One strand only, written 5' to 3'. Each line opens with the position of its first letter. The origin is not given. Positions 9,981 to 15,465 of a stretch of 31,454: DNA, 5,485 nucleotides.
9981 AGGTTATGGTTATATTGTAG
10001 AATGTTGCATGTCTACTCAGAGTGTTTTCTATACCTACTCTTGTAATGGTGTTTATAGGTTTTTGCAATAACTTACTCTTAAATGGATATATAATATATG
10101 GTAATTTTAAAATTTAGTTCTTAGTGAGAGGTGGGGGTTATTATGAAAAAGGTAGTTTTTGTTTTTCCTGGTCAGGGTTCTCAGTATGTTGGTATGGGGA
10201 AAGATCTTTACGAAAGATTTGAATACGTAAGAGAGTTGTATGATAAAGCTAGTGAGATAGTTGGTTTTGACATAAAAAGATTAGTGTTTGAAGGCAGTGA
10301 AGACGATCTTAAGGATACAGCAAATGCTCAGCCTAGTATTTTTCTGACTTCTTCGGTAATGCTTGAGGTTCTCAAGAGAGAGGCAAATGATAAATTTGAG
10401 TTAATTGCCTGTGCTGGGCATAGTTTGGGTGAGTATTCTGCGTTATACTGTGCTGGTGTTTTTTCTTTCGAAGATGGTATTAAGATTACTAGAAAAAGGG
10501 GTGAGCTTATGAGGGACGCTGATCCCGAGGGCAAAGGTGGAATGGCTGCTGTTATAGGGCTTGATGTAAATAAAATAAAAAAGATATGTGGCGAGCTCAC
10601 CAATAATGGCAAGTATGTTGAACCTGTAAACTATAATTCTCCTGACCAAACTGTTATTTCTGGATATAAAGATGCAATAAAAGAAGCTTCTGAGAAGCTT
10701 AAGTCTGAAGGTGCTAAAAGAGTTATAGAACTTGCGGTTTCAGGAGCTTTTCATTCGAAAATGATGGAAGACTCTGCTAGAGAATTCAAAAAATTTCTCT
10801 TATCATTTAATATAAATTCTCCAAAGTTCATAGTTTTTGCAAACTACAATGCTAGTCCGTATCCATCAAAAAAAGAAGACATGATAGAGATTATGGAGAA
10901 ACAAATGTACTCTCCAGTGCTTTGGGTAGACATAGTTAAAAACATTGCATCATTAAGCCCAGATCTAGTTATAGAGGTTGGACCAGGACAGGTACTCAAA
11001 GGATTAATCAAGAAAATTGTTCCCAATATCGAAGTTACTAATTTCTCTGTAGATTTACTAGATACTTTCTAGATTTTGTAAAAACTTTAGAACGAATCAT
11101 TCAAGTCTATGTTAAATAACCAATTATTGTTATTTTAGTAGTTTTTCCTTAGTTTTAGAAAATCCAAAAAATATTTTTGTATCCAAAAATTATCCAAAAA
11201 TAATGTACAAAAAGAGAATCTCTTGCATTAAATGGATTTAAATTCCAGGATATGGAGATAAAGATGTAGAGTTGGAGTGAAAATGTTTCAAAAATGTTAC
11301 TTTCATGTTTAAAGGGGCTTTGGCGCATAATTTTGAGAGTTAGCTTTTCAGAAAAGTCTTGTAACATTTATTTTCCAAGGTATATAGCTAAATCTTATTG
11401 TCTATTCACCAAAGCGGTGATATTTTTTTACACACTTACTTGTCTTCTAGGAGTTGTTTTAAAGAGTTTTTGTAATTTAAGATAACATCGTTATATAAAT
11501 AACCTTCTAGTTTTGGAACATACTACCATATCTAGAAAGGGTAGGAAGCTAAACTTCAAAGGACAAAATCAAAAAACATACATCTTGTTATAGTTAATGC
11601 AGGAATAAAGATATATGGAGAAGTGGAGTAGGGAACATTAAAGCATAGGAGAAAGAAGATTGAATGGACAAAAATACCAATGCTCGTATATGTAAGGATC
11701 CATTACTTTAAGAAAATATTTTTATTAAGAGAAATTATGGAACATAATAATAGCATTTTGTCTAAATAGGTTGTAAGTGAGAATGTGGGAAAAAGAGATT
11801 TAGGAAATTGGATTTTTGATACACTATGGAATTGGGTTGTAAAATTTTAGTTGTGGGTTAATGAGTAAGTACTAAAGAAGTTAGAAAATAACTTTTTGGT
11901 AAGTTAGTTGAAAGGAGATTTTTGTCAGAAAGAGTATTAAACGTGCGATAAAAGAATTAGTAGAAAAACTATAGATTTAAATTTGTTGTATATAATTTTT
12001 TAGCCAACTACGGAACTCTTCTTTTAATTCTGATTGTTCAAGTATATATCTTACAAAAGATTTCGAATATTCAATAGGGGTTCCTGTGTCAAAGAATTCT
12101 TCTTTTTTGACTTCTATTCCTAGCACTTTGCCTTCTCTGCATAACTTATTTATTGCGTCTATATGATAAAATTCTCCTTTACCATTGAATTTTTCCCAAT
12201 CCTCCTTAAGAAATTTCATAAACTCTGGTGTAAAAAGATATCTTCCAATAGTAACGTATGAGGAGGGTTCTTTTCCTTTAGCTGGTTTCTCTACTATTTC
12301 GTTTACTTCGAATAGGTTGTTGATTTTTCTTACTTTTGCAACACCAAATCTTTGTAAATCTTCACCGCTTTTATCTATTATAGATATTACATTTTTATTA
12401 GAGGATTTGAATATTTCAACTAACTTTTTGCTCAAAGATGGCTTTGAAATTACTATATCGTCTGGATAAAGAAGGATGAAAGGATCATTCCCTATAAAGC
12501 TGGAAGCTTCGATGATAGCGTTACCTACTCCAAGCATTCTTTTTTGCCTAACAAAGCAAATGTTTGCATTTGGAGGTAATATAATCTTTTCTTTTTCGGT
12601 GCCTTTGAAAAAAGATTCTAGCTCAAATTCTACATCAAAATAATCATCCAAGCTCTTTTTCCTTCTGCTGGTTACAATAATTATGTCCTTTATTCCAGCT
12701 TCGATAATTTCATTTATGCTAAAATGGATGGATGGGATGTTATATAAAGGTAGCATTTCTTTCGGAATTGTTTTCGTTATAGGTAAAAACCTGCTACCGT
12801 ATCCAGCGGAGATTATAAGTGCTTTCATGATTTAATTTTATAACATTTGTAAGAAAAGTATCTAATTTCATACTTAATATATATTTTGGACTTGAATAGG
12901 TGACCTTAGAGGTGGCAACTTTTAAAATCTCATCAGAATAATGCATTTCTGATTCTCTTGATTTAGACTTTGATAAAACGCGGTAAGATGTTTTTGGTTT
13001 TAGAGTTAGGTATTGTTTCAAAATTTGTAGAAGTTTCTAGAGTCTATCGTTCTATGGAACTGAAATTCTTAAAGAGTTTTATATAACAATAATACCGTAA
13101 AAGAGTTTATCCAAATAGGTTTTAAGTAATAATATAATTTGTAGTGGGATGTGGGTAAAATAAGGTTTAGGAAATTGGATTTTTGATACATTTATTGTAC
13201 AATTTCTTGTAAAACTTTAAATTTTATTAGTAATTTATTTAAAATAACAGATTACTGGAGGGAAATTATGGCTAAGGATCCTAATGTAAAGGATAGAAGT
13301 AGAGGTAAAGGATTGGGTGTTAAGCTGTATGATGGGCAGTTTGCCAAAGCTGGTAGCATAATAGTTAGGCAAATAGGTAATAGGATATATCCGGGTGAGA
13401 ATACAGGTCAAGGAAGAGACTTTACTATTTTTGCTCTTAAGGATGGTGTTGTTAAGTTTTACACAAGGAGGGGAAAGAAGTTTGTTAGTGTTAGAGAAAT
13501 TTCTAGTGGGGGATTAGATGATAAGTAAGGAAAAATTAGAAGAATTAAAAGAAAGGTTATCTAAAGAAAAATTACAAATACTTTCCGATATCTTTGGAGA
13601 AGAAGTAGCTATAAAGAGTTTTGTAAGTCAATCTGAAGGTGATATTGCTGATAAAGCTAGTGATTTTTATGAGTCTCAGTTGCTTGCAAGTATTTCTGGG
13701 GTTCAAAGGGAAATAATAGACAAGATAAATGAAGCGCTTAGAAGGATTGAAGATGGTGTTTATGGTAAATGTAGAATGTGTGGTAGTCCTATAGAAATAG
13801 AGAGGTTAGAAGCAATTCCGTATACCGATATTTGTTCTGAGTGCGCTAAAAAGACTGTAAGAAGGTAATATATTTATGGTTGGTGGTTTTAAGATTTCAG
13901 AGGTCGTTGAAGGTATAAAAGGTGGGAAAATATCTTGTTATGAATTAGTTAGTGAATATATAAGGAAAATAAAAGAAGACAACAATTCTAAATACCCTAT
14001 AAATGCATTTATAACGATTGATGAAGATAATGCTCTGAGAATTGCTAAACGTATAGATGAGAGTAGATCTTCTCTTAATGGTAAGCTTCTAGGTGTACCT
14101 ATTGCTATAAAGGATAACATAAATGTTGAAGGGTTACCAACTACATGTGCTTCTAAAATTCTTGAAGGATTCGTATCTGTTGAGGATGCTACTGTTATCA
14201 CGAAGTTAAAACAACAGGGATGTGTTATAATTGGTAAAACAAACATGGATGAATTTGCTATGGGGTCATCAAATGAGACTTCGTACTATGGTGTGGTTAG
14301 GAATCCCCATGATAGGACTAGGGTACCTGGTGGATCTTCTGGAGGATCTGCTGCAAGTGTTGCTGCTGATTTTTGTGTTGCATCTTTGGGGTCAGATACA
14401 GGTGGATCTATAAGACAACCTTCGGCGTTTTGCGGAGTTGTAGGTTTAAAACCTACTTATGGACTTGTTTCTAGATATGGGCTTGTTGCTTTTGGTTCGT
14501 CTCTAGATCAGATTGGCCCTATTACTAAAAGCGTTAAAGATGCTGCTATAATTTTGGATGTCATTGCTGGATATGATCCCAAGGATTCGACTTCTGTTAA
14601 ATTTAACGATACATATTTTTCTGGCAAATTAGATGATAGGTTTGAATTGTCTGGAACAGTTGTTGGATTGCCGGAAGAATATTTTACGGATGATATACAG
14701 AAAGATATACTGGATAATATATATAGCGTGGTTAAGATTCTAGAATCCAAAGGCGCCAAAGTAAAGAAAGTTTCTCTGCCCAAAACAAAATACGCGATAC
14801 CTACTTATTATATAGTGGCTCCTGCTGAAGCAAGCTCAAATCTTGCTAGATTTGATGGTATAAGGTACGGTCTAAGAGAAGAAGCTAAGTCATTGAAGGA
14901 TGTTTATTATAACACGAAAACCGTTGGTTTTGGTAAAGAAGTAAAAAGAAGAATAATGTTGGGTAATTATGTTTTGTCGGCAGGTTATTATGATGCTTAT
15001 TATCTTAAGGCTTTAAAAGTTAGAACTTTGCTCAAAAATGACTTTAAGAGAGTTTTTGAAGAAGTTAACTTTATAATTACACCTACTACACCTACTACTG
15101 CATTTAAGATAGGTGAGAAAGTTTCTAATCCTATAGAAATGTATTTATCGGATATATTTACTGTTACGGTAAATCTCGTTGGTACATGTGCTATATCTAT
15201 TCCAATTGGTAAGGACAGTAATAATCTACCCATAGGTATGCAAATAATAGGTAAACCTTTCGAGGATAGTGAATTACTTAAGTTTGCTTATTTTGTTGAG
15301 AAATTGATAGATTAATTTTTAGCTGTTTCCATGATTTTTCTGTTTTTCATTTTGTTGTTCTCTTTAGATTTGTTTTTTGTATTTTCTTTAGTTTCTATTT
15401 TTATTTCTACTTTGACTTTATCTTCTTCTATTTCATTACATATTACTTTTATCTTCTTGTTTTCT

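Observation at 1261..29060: One degenerate ~175-200 bp MITE-like family fills most of the long intergenic gaps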

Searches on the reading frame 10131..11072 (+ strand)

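Call 6: search_protein_families(library=pfam, proteins=[window:10131-11072:+])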
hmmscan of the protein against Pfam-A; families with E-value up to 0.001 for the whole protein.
window:10131-11072:+ (313 aa): 1 family
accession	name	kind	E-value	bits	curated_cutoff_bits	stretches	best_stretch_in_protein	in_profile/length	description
PF00698.26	Acyl_transf_1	-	3.9e-37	128.8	32.7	1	9-293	1-275/319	Acyl transferase domain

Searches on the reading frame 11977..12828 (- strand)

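Call 6: search_protein_families(library=pfam, proteins=[window:11977-12828:-])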
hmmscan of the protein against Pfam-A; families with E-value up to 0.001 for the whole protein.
window:11977-12828:- (283 aa): 2 families
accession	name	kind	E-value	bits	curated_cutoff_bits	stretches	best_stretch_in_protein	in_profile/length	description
PF00483.29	NTP_transferase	-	7.2e-31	108.1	21.2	1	2-255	1-236/245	Nucleotidyl transferase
PF12804.13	NTP_transf_3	-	6.4e-05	23.6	27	1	3-156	1-127/160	MobA-like NTP transferase domain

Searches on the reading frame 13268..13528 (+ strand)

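Call 33: search_protein_families(library=pfam, proteins=[window:13268-13528:+], max_evalue=0.001)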
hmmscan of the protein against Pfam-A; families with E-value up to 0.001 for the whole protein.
window:13268-13528:+ (86 aa): 1 family
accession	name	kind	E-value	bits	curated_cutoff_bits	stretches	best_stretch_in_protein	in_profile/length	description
PF01016.24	Ribosomal_L27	-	4.1e-26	91.3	20.5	1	9-75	13-79/79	Ribosomal L27 protein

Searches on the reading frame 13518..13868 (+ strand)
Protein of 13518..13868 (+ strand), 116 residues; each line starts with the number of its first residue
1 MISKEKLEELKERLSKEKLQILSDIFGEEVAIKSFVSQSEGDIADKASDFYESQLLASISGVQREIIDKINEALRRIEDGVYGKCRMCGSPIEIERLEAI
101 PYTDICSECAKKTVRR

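Call 33: search_protein_families(library=pfam, proteins=[window:13518-13868:+], max_evalue=0.001)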
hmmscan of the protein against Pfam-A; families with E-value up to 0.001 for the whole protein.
window:13518-13868:+ (116 aa): 2 families
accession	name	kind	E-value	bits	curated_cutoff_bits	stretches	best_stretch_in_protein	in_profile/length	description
PF01258.23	zf-dskA_traR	-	1.7e-08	34.8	24.9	1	81-112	2-33/36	Prokaryotic dksA/traR C4-type zinc finger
PF21157.2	DksA_N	-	0.00019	22.1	27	1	7-77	2-71/71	DnaK suppressor protein DksA, N-terminal domain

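Call 45: find_encoding_contigs(protein=window:13518-13868:+, flank=6000, max_places=8)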
Protein window:13518-13868:+ (116 aa): 1 contig read that carries it; 1 place shown.
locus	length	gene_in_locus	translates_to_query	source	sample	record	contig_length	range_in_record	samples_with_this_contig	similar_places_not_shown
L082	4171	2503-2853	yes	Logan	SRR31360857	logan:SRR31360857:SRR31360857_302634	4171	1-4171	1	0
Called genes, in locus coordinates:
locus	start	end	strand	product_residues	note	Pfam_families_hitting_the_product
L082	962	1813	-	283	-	PF00483:NTP_transferase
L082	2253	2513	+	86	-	PF01016:Ribosomal_L27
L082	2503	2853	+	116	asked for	PF01258:zf-dskA_traR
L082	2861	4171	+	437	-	?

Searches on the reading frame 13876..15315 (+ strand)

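Call 6: search_protein_families(library=pfam, proteins=[window:13876-15315:+])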
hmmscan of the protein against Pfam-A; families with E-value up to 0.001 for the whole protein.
window:13876-15315:+ (479 aa): 1 family
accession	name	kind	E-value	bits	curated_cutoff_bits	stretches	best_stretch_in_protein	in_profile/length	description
PF01425.27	Amidase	-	1.2e-157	526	27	1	23-468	1-445/445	Amidase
